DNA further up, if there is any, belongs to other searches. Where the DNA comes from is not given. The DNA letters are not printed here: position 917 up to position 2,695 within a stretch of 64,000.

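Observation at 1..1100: Left-end tRNA gene cluster with non-canonical members and tRNA-like remnants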

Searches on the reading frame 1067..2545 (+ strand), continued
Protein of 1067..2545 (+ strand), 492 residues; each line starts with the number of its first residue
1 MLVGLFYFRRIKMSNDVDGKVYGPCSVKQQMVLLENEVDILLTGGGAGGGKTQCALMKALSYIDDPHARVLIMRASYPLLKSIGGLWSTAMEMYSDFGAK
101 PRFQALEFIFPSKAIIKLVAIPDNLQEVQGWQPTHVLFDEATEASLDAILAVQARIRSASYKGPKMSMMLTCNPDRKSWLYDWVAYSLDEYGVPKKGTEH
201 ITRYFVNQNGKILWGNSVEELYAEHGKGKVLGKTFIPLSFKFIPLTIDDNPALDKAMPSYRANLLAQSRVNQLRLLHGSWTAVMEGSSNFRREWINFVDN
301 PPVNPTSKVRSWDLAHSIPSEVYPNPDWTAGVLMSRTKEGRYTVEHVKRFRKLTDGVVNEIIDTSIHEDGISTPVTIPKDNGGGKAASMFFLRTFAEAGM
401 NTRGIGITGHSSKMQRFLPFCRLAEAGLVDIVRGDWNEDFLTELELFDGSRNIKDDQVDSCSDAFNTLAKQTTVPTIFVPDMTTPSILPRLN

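Call 23: find_encoding_contigs(protein=P0001, flank=6000, max_places=3)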
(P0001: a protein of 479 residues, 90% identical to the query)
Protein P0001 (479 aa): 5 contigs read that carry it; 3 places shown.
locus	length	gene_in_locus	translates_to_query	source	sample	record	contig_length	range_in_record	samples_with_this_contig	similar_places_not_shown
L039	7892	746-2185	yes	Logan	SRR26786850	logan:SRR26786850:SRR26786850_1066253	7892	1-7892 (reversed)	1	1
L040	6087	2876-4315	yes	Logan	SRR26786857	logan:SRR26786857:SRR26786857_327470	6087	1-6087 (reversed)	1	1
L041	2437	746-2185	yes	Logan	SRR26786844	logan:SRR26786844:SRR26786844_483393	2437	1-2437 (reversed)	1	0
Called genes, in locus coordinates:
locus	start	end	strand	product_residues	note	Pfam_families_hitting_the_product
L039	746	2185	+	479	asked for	PF03237:Terminase_6N, PF17289:Terminase_6C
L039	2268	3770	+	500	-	PF06074:Portal_Mu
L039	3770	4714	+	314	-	PF14550:Peptidase_S78_2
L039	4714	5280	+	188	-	PF26210:Phage_phiTE_211 (weak)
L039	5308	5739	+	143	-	PF02924:HDPD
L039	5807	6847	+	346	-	PF03864:Phage_cap_E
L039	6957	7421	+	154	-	-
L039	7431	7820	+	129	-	-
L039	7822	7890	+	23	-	?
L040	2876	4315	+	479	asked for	PF03237:Terminase_6N, PF17289:Terminase_6C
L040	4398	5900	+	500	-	PF06074:Portal_Mu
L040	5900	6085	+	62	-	?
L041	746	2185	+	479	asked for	PF03237:Terminase_6N, PF17289:Terminase_6C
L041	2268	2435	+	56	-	?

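Call 24: find_encoding_contigs(protein=P0002, flank=6000, max_places=2)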
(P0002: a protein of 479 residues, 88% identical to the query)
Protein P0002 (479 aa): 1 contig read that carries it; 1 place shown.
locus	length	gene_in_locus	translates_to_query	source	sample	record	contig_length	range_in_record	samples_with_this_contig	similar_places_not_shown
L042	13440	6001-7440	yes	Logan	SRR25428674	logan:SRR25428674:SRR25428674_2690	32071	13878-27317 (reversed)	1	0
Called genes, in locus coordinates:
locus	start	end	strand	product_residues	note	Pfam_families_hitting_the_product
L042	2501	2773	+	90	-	-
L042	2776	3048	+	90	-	-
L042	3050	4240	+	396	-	-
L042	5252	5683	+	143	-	PF11645:PDDEXK_5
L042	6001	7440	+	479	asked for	PF03237:Terminase_6N, PF17289:Terminase_6C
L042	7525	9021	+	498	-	PF06074:Portal_Mu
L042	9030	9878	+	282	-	PF25145:NfeD1b_N (weak), PF01343:Peptidase_S49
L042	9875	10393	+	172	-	-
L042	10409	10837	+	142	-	PF02924:HDPD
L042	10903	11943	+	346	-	PF03864:Phage_cap_E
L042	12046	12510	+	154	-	-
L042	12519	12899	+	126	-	-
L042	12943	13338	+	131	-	-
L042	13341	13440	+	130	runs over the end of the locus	PF13554:Phage_tail_terminator_5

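Call 25: find_encoding_contigs(protein=P0003, flank=6000, max_places=2)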
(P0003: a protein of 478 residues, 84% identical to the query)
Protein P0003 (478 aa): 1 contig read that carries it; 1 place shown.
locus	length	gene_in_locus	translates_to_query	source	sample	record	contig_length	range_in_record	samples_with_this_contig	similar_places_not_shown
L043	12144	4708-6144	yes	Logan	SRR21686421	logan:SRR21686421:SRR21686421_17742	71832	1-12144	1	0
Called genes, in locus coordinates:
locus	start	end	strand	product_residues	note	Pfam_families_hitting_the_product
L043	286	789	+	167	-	PF10544:T5orf172 (weak), PF13455:MUG113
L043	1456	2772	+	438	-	PF05731:TROVE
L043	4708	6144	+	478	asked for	PF03237:Terminase_6N, PF17289:Terminase_6C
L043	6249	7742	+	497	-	PF06074:Portal_Mu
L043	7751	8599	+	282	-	PF25145:NfeD1b_N (weak), PF01343:Peptidase_S49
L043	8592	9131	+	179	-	-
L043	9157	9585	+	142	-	PF02924:HDPD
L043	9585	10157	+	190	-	PF07460:NUMOD3 (faint)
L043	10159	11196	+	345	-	PF03864:Phage_cap_E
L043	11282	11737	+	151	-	-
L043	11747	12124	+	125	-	-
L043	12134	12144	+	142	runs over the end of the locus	-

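Call 26: find_encoding_contigs(protein=P0004, flank=6000, max_places=2)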
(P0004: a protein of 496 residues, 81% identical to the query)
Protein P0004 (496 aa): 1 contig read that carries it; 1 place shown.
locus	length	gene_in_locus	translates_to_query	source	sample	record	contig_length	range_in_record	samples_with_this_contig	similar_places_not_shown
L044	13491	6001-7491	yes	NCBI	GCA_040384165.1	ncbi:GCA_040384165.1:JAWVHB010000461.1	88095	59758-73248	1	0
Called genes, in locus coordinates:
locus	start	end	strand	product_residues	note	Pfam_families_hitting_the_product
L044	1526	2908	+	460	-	PF05731:TROVE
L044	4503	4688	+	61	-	-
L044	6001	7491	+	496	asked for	PF03237:Terminase_6N, PF17289:Terminase_6C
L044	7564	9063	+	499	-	PF06074:Portal_Mu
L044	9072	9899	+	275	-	PF25145:NfeD1b_N (weak), PF01343:Peptidase_S49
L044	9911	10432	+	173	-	-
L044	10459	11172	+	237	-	PF02924:HDPD (faint)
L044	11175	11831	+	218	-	-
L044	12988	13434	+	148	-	-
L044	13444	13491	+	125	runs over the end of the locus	-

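Call 27: find_encoding_contigs(protein=P0005, flank=6000, max_places=2)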
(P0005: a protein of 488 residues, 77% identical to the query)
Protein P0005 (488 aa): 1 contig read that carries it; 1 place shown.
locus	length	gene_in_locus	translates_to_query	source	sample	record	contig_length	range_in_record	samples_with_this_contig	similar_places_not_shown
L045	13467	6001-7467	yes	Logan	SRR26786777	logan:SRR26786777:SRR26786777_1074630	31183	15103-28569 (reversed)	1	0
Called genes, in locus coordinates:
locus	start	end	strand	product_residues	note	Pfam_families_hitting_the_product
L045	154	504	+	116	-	-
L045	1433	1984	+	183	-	PF07463:NUMOD4, PF13392:HNH_3 (weak)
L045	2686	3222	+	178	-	PF07463:NUMOD4 (weak), PF13392:HNH_3 (weak)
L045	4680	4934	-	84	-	-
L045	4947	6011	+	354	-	PF05265:DUF723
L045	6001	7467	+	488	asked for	PF03237:Terminase_6N, PF17289:Terminase_6C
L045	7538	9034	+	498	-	PF06074:Portal_Mu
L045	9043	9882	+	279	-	PF01343:Peptidase_S49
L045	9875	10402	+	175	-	-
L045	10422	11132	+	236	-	-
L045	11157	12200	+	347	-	PF03864:Phage_cap_E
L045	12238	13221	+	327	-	PF05265:DUF723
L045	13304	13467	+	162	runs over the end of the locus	-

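Call 28: find_encoding_contigs(protein=P0006, flank=6000, max_places=2)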
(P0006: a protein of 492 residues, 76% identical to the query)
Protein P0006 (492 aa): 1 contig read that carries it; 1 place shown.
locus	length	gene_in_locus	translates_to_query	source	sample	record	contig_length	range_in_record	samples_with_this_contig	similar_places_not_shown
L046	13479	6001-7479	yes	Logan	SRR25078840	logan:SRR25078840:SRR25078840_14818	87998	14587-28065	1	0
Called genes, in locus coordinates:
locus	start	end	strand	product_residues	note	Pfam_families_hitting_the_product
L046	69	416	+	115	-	-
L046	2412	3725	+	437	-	PF05731:TROVE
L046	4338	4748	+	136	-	-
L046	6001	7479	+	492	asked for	PF03237:Terminase_6N, PF17289:Terminase_6C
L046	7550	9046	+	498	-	PF06074:Portal_Mu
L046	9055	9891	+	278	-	PF01343:Peptidase_S49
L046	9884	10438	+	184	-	-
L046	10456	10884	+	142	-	PF02924:HDPD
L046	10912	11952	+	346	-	PF03864:Phage_cap_E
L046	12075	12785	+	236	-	-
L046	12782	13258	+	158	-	-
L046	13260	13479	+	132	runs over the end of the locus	-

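Call 29: find_encoding_contigs(protein=P0009, flank=6000, max_places=2)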
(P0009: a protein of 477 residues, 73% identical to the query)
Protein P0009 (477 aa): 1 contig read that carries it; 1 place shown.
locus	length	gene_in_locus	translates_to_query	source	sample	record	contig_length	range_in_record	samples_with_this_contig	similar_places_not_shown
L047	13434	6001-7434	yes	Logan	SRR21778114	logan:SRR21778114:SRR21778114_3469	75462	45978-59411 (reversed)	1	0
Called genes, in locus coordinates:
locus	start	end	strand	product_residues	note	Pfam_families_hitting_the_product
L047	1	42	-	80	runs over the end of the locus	-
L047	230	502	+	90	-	-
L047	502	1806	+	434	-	-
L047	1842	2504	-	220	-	PF00239:Resolvase, PF07508:Recombinase (weak)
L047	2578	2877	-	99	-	-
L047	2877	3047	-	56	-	-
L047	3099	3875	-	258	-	PF03374:ANT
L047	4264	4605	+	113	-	-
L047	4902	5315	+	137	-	-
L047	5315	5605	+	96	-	-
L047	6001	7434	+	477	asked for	PF03237:Terminase_6N, PF17289:Terminase_6C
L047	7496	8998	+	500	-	PF06074:Portal_Mu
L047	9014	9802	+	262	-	PF14550:Peptidase_S78_2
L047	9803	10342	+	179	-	PF26210:Phage_phiTE_211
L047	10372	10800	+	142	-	PF02924:HDPD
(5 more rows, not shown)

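Call 62: search_protein_families(library=pfam, proteins=[L020:1963-3183:-, L020:4067-4600:-], max_evalue=0.01)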
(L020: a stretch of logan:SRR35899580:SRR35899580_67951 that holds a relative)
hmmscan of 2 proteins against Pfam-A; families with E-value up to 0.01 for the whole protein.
L020:1963-3183:- (406 aa): 1 family
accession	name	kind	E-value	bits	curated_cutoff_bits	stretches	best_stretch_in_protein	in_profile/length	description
PF01139.22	RtcB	-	7.7e-122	408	27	1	34-405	1-426/426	tRNA-splicing ligase RtcB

L020:4067-4600:- (177 aa): 2 families
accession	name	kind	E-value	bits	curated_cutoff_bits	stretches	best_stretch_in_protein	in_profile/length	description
PF13328.12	HD_4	-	2.7e-14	53.6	27.2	1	14-136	7-133/156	HD domain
PF01966.28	HD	-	3.4e-06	27.8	22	1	30-127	1-116/116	HD domain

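Call 74: get_annotated_region(hit=H42, flank=12000)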
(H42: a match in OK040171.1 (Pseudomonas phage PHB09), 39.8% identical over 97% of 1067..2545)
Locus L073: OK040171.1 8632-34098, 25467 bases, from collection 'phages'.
description: Pseudomonas phage PHB09, complete genome.
organism: Pseudomonas phage PHB09 (NCBI taxid 2867265)
taxonomy: Viruses; Duplodnaviria; Heunggongvirae; Uroviricota; Caudoviricetes; Otagovirus
host: Pseudomonas syringae pv. actinidiae; source: -; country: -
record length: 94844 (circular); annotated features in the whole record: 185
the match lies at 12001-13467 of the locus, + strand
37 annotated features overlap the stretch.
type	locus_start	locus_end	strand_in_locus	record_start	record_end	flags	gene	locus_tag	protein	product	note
CDS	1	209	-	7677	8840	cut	-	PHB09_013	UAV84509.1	DNA ligase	-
CDS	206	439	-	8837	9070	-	-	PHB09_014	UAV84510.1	hypothetical protein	-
CDS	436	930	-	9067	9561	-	-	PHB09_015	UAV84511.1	dCMP deaminase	-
CDS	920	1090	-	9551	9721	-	-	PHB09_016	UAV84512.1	hypothetical protein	-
CDS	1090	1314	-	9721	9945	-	-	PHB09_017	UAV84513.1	hypothetical protein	-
CDS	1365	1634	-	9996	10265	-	-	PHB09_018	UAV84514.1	hypothetical protein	-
CDS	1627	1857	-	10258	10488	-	-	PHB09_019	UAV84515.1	hypothetical protein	-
CDS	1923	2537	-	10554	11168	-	-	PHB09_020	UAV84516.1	ATP-dependent Clp protease proteolytic subunit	-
CDS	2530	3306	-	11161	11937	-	-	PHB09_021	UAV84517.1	phosphate starvation-inducible protein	Phosphate starvation-inducible protein PhoH, predicted ATPase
CDS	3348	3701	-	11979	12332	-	-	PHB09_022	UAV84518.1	hypothetical protein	-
CDS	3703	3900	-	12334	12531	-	-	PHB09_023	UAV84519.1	hypothetical protein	-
CDS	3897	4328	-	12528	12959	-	-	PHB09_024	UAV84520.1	hypothetical protein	-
CDS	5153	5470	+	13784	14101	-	-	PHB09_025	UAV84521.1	hypothetical protein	-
CDS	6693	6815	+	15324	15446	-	-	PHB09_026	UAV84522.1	hypothetical protein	-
CDS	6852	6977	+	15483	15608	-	-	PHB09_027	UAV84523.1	hypothetical protein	-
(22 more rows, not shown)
